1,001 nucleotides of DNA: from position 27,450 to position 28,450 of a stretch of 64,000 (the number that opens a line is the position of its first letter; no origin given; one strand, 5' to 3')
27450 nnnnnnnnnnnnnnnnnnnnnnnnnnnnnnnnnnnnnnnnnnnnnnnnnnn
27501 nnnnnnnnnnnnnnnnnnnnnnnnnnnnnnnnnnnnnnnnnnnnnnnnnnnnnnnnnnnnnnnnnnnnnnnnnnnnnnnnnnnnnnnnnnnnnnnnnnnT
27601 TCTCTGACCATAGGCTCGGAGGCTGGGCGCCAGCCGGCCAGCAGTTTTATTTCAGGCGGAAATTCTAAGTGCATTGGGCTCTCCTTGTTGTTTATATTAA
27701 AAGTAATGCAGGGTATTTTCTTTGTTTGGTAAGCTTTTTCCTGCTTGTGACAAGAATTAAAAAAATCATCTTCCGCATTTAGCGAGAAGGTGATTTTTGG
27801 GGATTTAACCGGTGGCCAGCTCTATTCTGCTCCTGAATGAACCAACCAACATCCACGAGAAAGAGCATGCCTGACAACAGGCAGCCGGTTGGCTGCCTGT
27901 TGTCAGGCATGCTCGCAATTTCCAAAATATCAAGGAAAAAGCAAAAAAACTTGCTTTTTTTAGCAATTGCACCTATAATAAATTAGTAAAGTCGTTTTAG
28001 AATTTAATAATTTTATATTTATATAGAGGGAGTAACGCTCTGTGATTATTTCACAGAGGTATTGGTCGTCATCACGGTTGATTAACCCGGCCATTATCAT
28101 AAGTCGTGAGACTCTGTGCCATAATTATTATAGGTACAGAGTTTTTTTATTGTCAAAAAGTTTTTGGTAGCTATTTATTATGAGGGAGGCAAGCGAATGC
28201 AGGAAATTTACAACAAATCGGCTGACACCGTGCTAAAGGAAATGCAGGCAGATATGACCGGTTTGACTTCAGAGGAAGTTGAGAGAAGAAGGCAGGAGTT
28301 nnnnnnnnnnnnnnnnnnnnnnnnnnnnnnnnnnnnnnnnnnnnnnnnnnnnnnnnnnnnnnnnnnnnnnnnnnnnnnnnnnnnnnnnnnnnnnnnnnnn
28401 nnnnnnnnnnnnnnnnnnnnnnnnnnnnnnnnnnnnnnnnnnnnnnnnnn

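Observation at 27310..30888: Split versus contiguous short repeats and an ABC-F gene fragment mark a rearrangement joining the jetD 5' end to the riboswitch-ATPase cassette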

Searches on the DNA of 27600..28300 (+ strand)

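Call 7: search_rna_families(source=window, start=27600, end=28300, threshold=evalue, max_evalue=10, show_alignments=3)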
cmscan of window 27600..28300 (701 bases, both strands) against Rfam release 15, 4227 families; matches with E-value up to 10: 25.
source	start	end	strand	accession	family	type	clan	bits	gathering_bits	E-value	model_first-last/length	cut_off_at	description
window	27863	27914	+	RF03941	mir-3158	Gene; miRNA;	-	31.9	97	0.00083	1-81/81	no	mir-3158 microRNA precursor family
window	27858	27919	-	RF03278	mir-980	Gene; miRNA;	-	31.4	47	4.9e-05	1-80/80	no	mir-980 microRNA precursor family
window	27865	27912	-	RF00990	mir-552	Gene; miRNA;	-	30.5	100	0.00052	1-83/83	no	mir-552 microRNA precursor family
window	27867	27909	-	RF03732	mir-2057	Gene; miRNA;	-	24.5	100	0.019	1-72/72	no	mir-2057 microRNA precursor family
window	27862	27915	-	RF04133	MIR2646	Gene; miRNA;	-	22.7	245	0.012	1-256/256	no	MIR2646 microRNA precursor family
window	27861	27917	+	RF04174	MIR4208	Gene; miRNA;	-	21.4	140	1.1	1-191/191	no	MIR4208 microRNA precursor family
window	27862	27914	-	RF00714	MIR535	Gene; miRNA;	-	21.2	64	0.13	23-76/95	no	MIR535 microRNA precursor family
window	27863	27914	-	RF04165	mir-2483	Gene; miRNA;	-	21.2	75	0.23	1-80/80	no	mir-2483 microRNA precursor family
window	27761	27798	+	RF00900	mir-255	Gene; miRNA;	-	19.9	50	0.88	4-54/59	no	mir-255 microRNA precursor family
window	27863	27914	-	RF04139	MIR841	Gene; miRNA;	-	19.6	200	0.19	47-166/212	no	MIR841 microRNA precursor family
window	27857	27923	+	RF00714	MIR535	Gene; miRNA;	-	19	64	0.49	17-81/95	no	MIR535 microRNA precursor family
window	28052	28148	+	RF00079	OmrA-B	Gene; sRNA;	-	19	40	0.58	1-87/87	no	OmrA-B family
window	27862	27916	-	RF03317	mir-4874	Gene; miRNA;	-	19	70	1.8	1-94/94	no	mir-4874 microRNA precursor family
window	27862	27915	+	RF04205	MIR2606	Gene; miRNA;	-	18.8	139.7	5.6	1-165/165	no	MIR2606 microRNA precursor family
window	27754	27828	+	RF02663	GmglnB1_5p_UTR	Cis-reg;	-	15.8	54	5.2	1-85/85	no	GmglnB1 5'UTR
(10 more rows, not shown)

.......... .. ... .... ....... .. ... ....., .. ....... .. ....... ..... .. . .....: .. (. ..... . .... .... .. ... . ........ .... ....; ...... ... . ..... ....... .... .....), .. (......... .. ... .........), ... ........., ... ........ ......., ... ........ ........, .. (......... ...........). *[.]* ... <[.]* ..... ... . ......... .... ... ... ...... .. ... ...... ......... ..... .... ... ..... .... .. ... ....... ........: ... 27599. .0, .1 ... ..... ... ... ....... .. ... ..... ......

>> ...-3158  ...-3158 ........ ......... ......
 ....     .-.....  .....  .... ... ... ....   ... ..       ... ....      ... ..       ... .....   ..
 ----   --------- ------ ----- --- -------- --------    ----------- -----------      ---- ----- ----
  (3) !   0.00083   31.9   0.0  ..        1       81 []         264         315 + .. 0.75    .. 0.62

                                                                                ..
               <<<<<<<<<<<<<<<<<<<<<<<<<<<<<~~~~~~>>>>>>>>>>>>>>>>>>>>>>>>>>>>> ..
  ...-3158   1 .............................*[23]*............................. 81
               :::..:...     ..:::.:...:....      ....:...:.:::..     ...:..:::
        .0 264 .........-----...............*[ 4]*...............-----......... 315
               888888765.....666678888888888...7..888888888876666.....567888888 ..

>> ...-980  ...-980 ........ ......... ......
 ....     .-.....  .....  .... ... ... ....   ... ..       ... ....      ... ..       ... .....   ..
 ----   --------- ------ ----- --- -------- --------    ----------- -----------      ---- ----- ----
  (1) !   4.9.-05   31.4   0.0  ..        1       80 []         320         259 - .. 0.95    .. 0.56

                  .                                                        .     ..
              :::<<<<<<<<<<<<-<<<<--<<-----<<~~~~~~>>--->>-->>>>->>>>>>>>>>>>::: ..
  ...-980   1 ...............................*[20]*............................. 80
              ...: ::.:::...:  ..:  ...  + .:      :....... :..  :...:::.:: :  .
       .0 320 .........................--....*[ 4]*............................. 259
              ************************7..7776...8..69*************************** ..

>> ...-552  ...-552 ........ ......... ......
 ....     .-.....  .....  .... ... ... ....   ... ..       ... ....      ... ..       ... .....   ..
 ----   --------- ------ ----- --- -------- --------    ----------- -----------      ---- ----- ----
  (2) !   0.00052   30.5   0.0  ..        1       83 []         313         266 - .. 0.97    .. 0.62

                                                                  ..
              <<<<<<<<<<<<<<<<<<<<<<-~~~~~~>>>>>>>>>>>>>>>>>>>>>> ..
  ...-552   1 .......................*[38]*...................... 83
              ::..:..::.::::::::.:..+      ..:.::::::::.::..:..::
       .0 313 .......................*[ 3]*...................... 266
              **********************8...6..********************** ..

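Call 51: search_rna_families(source=window, start=27985, end=28200, threshold=evalue, max_evalue=10, show_alignments=2)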
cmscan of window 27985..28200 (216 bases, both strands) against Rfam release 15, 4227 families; matches with E-value up to 10: 8.
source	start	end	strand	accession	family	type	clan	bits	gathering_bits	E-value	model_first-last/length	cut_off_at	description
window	28052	28148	+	RF00079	OmrA-B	Gene; sRNA;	-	19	40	0.18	1-87/87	no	OmrA-B family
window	28034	28095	+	RF02803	PyrR205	Gene; snRNA; snoRNA; HACA-box;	-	14.3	35.6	0.94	1-61/61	no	Pyrobaculum sRNA 205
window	28071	28130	-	RF02305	TtnuCD31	Gene; snRNA; snoRNA; CD-box;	-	14.3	75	5.4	1-67/67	no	Tetrahymena snoRNA TtnuCD31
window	28006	28157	+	RF00557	L10_leader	Cis-reg; leader;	-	13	44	5.6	1-138/138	no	Ribosomal protein L10 leader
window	28109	28144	+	RF00253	mir-101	Gene; miRNA;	-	11.6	60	7.2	20-56/75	no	mir-101 microRNA precursor family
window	28099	28150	+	RF02742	Rev72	Gene; antisense;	-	10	289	0.64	332-382/426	no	Soft rot Enterobacteriaceae Rev 72 asRNA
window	28037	28076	-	RF01144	sR17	Gene; snRNA; snoRNA; CD-box;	-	9.9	36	5.3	1-55/55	no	Small nucleolar RNA sR17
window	28028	28129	+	RF00080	Manganese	Cis-reg; riboswitch;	-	8.4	45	1.8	14-177/177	no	Manganese Mn2+ riboswitch aptamer (yybP-ykoY)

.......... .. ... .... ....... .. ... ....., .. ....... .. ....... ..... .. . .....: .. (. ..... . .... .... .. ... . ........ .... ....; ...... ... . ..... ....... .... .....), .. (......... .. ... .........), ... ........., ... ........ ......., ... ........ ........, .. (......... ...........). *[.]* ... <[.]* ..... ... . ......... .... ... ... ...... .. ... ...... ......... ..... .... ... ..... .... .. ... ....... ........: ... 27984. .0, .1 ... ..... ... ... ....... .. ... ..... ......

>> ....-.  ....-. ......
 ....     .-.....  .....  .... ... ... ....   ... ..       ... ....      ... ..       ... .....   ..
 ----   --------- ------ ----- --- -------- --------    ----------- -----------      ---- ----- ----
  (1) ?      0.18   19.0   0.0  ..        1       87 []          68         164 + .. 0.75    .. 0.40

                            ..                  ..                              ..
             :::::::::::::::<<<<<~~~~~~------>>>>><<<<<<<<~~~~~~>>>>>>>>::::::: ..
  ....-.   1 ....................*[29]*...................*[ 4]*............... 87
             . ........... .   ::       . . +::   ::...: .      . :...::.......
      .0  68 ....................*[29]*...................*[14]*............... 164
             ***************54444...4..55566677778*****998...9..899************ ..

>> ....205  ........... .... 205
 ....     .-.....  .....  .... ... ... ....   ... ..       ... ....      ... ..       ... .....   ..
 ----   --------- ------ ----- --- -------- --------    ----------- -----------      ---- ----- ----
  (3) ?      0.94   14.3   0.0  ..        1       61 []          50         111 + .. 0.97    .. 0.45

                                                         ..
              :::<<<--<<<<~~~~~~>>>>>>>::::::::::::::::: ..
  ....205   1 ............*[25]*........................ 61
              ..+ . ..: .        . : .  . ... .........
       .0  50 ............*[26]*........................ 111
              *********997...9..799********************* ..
